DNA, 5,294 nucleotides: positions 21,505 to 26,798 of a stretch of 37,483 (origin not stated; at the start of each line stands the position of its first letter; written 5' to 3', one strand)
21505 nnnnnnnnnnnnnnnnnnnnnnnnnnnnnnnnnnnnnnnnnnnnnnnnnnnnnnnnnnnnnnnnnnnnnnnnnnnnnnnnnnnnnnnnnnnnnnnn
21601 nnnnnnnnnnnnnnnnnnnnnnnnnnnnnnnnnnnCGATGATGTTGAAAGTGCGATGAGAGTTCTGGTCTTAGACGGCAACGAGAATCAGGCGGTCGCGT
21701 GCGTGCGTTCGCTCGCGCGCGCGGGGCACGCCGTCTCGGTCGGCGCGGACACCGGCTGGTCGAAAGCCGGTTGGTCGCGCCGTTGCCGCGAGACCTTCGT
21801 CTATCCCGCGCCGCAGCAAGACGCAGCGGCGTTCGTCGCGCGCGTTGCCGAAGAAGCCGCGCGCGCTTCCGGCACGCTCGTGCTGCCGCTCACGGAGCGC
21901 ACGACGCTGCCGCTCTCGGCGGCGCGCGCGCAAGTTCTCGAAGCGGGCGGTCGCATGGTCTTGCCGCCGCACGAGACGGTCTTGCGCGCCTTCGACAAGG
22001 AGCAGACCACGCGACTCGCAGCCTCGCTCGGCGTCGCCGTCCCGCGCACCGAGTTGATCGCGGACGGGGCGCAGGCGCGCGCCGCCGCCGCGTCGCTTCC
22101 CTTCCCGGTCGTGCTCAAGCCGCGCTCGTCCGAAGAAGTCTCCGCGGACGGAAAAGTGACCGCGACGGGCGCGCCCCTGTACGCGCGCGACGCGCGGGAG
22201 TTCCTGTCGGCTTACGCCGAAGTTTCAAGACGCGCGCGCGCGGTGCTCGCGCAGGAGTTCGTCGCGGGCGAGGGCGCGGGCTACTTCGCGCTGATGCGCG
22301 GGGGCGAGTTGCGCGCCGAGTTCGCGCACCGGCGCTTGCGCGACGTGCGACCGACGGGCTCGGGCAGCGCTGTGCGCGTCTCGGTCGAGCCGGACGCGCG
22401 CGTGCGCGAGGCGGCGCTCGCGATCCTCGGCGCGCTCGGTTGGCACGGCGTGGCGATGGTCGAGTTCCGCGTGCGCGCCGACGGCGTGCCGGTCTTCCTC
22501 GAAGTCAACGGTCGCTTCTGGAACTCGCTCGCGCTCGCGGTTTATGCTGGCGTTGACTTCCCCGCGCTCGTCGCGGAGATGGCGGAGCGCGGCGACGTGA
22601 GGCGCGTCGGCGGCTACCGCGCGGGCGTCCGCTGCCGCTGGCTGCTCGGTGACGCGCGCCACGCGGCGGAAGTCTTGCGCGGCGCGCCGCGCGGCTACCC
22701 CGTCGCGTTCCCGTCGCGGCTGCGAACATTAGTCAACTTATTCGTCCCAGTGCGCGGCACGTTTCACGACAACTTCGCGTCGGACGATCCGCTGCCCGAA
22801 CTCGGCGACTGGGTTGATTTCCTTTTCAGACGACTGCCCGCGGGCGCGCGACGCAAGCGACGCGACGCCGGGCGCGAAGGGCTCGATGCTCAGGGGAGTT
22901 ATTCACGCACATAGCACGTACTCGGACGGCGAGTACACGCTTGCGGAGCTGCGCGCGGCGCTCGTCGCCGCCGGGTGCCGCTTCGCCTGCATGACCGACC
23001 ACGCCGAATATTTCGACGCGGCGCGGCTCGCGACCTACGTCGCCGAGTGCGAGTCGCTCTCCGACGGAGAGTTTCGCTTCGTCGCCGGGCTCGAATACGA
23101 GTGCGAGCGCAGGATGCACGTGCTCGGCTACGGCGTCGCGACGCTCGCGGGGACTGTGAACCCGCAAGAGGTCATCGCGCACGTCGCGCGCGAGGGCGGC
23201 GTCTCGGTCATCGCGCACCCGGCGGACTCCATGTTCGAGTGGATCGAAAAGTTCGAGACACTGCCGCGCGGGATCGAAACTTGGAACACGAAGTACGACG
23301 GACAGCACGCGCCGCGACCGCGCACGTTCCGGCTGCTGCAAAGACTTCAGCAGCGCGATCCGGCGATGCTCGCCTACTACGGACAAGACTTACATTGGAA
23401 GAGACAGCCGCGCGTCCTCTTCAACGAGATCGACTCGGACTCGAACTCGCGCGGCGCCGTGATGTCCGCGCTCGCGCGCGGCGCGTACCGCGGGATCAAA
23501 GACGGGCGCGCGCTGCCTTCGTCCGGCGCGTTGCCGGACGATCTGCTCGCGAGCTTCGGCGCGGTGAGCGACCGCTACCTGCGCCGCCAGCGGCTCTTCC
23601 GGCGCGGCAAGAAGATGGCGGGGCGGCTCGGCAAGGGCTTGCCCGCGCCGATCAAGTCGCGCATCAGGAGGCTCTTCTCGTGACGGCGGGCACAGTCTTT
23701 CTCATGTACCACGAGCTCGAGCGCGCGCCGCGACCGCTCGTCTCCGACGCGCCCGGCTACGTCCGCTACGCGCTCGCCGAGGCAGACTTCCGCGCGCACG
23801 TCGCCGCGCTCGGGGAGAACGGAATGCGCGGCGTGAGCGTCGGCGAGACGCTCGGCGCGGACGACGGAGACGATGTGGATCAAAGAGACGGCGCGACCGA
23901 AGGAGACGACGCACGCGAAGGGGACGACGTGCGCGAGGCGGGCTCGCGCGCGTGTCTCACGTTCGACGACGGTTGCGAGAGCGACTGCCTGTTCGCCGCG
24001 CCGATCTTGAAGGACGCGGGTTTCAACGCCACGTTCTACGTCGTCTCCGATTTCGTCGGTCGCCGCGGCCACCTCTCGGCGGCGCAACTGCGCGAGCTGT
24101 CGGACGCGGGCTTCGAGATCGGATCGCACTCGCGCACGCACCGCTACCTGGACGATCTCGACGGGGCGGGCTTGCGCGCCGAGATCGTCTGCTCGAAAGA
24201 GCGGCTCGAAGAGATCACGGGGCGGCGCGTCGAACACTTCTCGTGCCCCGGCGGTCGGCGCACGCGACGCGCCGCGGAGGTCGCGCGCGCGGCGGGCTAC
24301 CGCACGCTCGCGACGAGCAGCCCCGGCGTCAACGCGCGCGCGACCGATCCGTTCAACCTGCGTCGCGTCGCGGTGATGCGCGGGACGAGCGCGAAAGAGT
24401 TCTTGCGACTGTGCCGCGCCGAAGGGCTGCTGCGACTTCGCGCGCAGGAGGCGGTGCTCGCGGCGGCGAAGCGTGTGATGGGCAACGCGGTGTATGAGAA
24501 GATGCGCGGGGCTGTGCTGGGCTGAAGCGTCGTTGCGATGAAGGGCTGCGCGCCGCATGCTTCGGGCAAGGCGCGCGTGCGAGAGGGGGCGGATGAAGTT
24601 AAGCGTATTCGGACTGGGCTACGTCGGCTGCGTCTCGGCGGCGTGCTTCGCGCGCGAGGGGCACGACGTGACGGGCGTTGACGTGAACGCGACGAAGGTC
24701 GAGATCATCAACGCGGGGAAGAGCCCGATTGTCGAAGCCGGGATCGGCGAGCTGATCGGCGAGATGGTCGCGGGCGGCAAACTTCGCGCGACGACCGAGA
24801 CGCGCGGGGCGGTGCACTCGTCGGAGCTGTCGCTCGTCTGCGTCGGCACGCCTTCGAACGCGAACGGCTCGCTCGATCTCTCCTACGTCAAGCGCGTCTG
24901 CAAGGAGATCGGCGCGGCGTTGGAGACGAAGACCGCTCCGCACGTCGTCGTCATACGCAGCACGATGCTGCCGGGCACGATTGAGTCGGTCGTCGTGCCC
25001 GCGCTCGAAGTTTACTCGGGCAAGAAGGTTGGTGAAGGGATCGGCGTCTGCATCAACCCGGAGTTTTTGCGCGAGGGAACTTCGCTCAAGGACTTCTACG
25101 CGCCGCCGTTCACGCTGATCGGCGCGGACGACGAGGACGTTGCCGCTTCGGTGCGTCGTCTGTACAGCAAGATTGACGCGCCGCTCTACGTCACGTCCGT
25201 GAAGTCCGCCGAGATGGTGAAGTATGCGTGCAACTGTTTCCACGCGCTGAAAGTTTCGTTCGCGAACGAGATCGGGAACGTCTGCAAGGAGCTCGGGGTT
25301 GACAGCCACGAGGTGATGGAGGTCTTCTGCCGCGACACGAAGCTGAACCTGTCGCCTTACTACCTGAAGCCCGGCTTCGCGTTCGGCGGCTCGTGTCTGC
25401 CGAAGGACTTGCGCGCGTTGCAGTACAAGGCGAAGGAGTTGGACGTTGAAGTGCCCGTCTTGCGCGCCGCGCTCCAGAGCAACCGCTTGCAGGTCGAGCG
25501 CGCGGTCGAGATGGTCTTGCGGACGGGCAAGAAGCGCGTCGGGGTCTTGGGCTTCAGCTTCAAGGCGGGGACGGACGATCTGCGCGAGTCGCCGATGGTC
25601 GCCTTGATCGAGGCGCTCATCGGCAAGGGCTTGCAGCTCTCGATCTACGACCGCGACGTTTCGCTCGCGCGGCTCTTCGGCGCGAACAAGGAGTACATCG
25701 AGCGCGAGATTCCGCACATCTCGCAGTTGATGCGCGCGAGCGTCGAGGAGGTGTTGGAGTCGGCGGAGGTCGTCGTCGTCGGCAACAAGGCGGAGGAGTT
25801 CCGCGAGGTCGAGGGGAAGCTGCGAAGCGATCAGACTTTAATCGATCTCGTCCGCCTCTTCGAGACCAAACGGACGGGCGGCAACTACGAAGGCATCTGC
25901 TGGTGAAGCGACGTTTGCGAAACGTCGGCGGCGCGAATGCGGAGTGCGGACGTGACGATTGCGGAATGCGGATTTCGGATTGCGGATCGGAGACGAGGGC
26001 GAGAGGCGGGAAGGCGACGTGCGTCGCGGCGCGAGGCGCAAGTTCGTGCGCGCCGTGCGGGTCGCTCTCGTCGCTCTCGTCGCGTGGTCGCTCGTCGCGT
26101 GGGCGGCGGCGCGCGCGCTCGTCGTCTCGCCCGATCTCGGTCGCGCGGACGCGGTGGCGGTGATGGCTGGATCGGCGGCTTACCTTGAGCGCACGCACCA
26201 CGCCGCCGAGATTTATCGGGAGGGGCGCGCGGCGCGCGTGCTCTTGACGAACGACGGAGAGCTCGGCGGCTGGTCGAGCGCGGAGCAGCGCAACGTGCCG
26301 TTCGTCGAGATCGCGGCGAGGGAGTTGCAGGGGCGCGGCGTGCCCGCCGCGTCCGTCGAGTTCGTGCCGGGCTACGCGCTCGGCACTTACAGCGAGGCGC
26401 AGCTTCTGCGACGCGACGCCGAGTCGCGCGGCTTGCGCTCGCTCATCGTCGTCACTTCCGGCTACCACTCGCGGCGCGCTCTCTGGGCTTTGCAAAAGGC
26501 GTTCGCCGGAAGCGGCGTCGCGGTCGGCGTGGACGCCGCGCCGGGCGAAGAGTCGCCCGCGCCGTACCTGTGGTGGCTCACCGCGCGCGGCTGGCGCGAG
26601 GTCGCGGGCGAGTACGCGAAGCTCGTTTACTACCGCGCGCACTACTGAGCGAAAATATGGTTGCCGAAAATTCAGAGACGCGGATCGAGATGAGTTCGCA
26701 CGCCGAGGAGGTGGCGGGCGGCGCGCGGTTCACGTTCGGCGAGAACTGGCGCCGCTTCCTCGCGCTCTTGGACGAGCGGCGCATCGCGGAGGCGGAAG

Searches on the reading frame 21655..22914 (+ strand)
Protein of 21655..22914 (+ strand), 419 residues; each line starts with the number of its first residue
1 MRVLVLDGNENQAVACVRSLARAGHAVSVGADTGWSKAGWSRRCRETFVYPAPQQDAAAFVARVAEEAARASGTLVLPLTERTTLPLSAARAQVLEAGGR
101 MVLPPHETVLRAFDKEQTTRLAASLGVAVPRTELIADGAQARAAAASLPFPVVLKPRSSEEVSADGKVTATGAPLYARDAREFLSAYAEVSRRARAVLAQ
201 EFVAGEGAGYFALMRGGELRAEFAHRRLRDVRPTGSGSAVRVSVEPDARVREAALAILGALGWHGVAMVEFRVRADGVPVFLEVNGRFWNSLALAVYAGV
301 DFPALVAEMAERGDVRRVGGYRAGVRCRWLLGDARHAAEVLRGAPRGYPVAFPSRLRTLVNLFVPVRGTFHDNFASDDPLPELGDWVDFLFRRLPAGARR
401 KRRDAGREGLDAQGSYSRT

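Call 37: search_protein_families(library=pfam, proteins=[window:21655-22914:+], max_evalue=0.00001)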
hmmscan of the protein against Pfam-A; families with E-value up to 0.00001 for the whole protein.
window:21655-22914:+ (419 aa): 1 family
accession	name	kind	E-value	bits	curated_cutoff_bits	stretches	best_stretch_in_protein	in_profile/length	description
PF15632.11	ATPgrasp_Ter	-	3.1e-07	30.7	29.1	1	241-329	41-127/131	ATP-grasp in the biosynthetic pathway with Ter operon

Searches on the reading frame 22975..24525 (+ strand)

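Call 37: search_protein_families(library=pfam, proteins=[window:22975-24525:+], max_evalue=0.00001)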
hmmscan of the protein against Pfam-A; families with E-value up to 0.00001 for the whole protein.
window:22975-24525:+ (516 aa): 1 family
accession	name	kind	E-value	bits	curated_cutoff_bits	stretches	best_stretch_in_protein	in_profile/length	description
PF01522.26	Polysacc_deac_1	-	3.9e-24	85.4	23.1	1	324-444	7-123/124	Polysaccharide deacetylase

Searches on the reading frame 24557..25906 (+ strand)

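Call 37: search_protein_families(library=pfam, proteins=[window:24557-25906:+], max_evalue=0.00001)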
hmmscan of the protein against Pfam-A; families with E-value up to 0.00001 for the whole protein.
window:24557-25906:+ (449 aa): 3 families
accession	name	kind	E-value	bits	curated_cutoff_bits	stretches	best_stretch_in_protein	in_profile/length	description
PF03721.20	UDPG_MGDP_dh_N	-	4e-52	177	27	1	13-201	1-186/187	UDP-glucose/GDP-mannose dehydrogenase family, NAD binding domain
PF00984.24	UDPG_MGDP_dh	-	1.6e-32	111.9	25.4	1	216-310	1-93/94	UDP-glucose/GDP-mannose dehydrogenase family, central domain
PF03720.21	UDPG_MGDP_dh_C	-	6.5e-14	52.6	30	1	329-433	1-99/103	UDP-glucose/GDP-mannose dehydrogenase family, UDP binding domain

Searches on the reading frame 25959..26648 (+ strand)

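Call 37: search_protein_families(library=pfam, proteins=[window:25959-26648:+], max_evalue=0.00001)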
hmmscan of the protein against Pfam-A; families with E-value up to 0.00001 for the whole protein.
window:25959-26648:+ (229 aa): 1 family
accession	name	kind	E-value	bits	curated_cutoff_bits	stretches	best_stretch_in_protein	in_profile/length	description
PF02698.23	DUF218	-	1.1e-12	48.5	27.6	1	65-201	2-119/133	DUF218 domain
